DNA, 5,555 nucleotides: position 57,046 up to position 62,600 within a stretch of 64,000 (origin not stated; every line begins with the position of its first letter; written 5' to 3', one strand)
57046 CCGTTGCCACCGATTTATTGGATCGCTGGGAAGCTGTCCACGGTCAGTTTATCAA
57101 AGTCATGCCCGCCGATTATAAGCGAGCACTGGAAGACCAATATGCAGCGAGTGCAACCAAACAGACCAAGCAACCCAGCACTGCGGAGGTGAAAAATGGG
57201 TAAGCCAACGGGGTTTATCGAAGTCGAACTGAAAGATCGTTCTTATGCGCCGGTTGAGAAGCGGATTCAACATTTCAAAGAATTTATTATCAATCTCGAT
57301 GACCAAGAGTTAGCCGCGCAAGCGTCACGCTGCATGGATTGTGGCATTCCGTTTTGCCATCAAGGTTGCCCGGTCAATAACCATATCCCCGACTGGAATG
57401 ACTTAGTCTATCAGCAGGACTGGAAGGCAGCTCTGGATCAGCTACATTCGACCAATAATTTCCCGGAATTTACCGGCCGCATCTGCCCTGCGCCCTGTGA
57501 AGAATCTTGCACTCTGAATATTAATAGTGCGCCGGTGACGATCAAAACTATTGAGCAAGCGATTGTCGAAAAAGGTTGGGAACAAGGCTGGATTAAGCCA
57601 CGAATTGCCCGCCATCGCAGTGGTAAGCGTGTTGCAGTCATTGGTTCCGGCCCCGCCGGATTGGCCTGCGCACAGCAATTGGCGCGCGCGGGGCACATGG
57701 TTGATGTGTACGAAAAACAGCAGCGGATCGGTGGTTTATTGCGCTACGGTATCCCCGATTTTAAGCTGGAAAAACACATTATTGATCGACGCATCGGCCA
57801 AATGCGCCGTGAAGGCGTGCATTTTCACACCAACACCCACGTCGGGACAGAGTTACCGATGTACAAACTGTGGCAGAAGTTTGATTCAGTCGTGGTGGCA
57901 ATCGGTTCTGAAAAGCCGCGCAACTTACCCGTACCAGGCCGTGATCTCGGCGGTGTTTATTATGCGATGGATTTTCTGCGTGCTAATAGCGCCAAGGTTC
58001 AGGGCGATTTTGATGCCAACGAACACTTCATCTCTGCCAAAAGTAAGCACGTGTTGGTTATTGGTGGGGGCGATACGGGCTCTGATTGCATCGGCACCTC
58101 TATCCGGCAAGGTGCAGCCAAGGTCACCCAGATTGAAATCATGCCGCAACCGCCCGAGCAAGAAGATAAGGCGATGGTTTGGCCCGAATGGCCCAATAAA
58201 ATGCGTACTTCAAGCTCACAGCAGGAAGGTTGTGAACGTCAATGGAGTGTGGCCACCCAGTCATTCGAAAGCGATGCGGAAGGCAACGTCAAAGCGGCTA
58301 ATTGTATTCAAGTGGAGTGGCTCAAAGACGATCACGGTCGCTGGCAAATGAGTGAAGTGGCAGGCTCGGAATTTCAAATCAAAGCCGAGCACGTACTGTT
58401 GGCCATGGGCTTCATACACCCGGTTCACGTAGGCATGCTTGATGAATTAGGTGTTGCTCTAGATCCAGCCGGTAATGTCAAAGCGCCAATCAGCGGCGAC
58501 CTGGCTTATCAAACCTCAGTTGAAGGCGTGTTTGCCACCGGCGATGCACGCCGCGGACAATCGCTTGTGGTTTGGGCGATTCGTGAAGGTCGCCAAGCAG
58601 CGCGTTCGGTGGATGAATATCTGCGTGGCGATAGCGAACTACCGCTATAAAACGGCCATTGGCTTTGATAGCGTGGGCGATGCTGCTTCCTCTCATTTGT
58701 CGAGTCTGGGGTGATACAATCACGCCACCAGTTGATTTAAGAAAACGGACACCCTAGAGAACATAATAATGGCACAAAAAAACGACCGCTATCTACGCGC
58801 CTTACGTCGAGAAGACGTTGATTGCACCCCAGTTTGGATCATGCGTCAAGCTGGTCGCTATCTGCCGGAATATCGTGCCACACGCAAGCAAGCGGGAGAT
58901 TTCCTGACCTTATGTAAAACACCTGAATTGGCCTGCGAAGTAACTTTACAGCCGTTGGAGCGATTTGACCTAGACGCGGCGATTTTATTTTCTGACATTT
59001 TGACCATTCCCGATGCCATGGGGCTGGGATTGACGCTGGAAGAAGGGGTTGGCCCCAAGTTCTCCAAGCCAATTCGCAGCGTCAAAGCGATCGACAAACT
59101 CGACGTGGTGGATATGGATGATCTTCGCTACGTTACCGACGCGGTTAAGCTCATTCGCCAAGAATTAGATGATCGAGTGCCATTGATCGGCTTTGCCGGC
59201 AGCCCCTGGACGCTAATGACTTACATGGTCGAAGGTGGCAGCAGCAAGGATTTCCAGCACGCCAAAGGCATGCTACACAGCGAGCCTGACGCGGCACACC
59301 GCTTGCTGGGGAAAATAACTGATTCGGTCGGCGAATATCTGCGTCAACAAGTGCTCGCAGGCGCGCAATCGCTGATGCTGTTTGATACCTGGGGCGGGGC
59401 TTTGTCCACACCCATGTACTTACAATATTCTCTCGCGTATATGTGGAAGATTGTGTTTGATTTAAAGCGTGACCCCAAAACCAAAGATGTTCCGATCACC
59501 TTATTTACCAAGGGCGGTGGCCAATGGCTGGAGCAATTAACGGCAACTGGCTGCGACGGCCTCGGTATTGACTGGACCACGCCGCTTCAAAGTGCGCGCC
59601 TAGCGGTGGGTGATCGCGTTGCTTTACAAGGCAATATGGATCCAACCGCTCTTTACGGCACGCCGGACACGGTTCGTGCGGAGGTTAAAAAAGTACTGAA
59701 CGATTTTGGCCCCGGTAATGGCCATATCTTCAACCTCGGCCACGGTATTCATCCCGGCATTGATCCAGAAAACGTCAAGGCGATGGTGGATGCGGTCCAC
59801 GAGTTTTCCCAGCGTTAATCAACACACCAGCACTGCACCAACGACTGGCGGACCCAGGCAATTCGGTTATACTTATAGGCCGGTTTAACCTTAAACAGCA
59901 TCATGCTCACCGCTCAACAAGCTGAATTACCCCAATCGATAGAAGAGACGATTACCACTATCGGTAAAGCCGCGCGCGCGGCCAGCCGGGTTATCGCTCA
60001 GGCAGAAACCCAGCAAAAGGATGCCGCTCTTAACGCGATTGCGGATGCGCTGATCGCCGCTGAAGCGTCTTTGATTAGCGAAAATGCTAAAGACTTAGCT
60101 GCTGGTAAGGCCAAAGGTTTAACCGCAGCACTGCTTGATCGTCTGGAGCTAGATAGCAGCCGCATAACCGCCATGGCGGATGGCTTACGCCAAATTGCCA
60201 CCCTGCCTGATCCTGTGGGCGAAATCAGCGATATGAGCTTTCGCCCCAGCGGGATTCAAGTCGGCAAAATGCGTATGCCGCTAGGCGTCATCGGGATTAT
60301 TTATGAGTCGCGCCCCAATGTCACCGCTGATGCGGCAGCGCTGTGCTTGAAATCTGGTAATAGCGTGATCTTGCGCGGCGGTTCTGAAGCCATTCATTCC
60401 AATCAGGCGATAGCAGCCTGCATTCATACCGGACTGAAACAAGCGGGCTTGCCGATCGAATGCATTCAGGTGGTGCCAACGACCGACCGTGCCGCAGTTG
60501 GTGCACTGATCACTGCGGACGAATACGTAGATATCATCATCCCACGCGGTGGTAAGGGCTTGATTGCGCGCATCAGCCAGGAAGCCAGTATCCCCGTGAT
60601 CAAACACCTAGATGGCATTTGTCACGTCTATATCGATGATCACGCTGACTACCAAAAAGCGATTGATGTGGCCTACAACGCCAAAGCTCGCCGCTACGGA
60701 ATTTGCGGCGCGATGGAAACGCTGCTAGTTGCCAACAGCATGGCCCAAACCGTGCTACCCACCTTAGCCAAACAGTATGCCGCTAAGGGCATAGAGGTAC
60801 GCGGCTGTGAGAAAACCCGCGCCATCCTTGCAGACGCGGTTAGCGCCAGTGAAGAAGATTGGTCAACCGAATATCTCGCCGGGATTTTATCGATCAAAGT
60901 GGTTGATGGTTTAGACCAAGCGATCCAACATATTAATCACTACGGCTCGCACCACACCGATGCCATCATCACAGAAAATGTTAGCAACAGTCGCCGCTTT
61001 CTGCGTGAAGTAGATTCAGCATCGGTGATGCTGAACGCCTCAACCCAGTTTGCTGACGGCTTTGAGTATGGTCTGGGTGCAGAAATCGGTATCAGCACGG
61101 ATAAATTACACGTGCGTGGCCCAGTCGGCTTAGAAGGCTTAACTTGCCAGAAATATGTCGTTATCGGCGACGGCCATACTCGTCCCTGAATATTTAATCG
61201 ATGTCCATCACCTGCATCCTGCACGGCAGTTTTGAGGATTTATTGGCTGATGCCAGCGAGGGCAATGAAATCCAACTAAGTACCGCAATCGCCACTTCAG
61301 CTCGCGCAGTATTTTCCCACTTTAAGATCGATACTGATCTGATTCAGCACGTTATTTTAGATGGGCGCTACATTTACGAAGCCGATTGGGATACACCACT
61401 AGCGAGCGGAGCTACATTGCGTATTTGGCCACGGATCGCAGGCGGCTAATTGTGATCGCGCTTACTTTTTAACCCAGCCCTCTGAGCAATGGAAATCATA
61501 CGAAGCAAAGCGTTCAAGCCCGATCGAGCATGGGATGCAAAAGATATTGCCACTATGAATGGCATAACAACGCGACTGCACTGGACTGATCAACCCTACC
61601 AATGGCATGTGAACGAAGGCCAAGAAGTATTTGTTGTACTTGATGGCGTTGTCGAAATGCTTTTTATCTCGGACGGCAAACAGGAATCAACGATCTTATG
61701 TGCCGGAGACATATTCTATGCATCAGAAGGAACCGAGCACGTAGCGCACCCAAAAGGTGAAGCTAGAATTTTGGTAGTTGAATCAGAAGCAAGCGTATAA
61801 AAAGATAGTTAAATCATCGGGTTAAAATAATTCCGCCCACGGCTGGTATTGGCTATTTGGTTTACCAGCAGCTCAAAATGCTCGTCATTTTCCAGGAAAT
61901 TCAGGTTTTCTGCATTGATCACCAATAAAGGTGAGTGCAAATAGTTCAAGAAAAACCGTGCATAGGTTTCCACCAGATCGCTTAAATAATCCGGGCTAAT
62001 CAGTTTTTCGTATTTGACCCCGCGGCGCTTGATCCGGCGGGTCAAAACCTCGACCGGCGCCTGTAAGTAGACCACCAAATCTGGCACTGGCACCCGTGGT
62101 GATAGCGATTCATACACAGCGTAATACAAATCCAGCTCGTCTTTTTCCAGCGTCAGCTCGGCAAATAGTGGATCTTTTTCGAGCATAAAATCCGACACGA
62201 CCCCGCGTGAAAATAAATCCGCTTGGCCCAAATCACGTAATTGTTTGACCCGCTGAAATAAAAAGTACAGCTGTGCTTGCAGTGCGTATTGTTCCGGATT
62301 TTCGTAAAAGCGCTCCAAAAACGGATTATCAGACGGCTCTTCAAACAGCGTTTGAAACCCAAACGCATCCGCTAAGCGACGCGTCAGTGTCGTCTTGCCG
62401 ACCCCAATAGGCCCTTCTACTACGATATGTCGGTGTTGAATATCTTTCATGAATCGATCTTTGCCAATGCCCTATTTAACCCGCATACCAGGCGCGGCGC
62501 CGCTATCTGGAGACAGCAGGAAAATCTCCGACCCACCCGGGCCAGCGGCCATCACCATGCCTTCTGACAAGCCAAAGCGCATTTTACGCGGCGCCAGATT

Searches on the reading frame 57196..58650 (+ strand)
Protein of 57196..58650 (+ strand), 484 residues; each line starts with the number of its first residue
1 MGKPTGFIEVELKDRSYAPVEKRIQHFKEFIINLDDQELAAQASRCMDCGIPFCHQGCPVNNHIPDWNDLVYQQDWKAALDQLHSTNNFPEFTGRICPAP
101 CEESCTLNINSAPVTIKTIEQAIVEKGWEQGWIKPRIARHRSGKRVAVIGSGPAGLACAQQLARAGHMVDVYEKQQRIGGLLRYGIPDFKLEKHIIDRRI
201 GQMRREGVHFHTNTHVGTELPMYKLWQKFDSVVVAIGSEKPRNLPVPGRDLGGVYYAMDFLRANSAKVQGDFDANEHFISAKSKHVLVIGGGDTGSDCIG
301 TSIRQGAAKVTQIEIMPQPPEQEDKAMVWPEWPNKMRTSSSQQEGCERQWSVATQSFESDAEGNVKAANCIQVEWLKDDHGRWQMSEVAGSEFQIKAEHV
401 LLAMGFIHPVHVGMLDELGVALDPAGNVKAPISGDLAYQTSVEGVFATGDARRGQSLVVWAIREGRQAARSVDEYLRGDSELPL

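Call 40: search_protein_families(library=pfam, max_evalue=0.00001, proteins=[window:57196-58650:+])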
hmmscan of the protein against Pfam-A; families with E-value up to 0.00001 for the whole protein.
window:57196-58650:+ (484 aa): 10 families
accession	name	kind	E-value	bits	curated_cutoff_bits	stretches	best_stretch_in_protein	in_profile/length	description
PF14691.11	Fer4_20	-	4.6e-27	94.5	25.8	1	23-131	1-112/113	Dihydroprymidine dehydrogenase domain II, 4Fe-4S cluster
PF07992.20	Pyr_redox_2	-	3e-26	92.9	26.1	1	145-465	2-291/291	Pyridine nucleotide-disulphide oxidoreductase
PF00070.33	Pyr_redox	-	2e-10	41.5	22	0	145-216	1-63/82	Pyridine nucleotide-disulphide oxidoreductase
PF13450.12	NAD_binding_8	-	5.9e-10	39.7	21.9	1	148-182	1-35/68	NAD(P)-binding Rossmann-like domain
PF13738.12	Pyr_redox_3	-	1.3e-08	34.9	30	0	148-177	2-32/305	Pyridine nucleotide-disulphide oxidoreductase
PF01593.30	Amino_oxidase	-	1.1e-07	31.9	19.8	1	154-183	2-31/443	Flavin containing amine oxidoreductase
PF01266.30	DAO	-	1.2e-07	32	27.9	0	145-179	1-35/353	FAD dependent oxidoreductase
PF03486.20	HI0933_like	-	6.3e-07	29.5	50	1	145-179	2-36/244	HI0933-like protein Rossmann domain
PF13241.12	NAD_binding_7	-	1.2e-06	29.5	22.1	0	142-175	6-39/104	Putative NAD(P)-binding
PF12831.13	FAD_oxidored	-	6e-06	26.2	27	0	146-186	2-42/416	FAD dependent oxidoreductase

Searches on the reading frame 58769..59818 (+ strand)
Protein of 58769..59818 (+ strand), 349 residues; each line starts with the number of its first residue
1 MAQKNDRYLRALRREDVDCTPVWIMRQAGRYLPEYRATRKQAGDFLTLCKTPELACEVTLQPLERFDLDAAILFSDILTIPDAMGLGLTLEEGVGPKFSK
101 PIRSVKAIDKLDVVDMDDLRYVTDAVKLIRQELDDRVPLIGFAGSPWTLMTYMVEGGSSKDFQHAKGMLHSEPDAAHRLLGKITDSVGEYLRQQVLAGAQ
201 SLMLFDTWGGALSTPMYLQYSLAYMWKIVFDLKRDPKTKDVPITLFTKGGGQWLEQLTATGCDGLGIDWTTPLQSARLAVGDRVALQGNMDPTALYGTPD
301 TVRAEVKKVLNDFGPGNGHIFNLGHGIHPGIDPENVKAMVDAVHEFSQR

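Call 40: search_protein_families(library=pfam, max_evalue=0.00001, proteins=[window:58769-59818:+])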
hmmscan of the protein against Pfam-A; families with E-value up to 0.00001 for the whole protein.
window:58769-59818:+ (349 aa): 1 family
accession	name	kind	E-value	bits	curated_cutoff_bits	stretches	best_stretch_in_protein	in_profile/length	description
PF01208.23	URO-D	-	4.4e-140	467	23.9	1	4-346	2-346/346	Uroporphyrinogen decarboxylase (URO-D)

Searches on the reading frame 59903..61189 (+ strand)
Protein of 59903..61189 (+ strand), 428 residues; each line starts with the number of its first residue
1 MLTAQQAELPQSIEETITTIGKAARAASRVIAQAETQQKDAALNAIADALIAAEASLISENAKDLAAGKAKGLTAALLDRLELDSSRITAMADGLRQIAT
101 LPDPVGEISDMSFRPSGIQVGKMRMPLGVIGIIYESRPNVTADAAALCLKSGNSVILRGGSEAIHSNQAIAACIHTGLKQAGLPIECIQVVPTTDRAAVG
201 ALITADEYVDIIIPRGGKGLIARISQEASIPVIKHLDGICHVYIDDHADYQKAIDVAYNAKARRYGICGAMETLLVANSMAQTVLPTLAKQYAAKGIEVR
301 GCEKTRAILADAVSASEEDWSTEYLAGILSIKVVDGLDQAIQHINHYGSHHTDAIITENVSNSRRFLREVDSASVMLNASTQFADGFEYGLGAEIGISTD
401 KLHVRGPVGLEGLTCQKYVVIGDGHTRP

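Call 40: search_protein_families(library=pfam, max_evalue=0.00001, proteins=[window:59903-61189:+])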
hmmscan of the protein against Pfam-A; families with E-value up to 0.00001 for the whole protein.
window:59903-61189:+ (428 aa): 1 family
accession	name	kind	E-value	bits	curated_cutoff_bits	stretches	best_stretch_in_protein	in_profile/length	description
PF00171.27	Aldedh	-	4.7e-24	85.2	23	1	7-293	21-294/461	Aldehyde dehydrogenase family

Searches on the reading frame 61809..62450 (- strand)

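Call 40: search_protein_families(library=pfam, max_evalue=0.00001, proteins=[window:61809-62450:-])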
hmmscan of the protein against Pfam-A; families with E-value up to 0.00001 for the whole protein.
window:61809-62450:- (213 aa): 3 families
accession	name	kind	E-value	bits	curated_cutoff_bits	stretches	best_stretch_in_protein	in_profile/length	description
PF01712.25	dNK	-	1.5e-42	146.1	27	1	9-201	1-200/203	Deoxynucleoside kinase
PF02223.23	Thymidylate_kin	-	7.9e-08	32.6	27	1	11-163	1-159/185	Thymidylate kinase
PF13238.12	AAA_18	-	1.7e-07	32.2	29.4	1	9-145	1-113/128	AAA domain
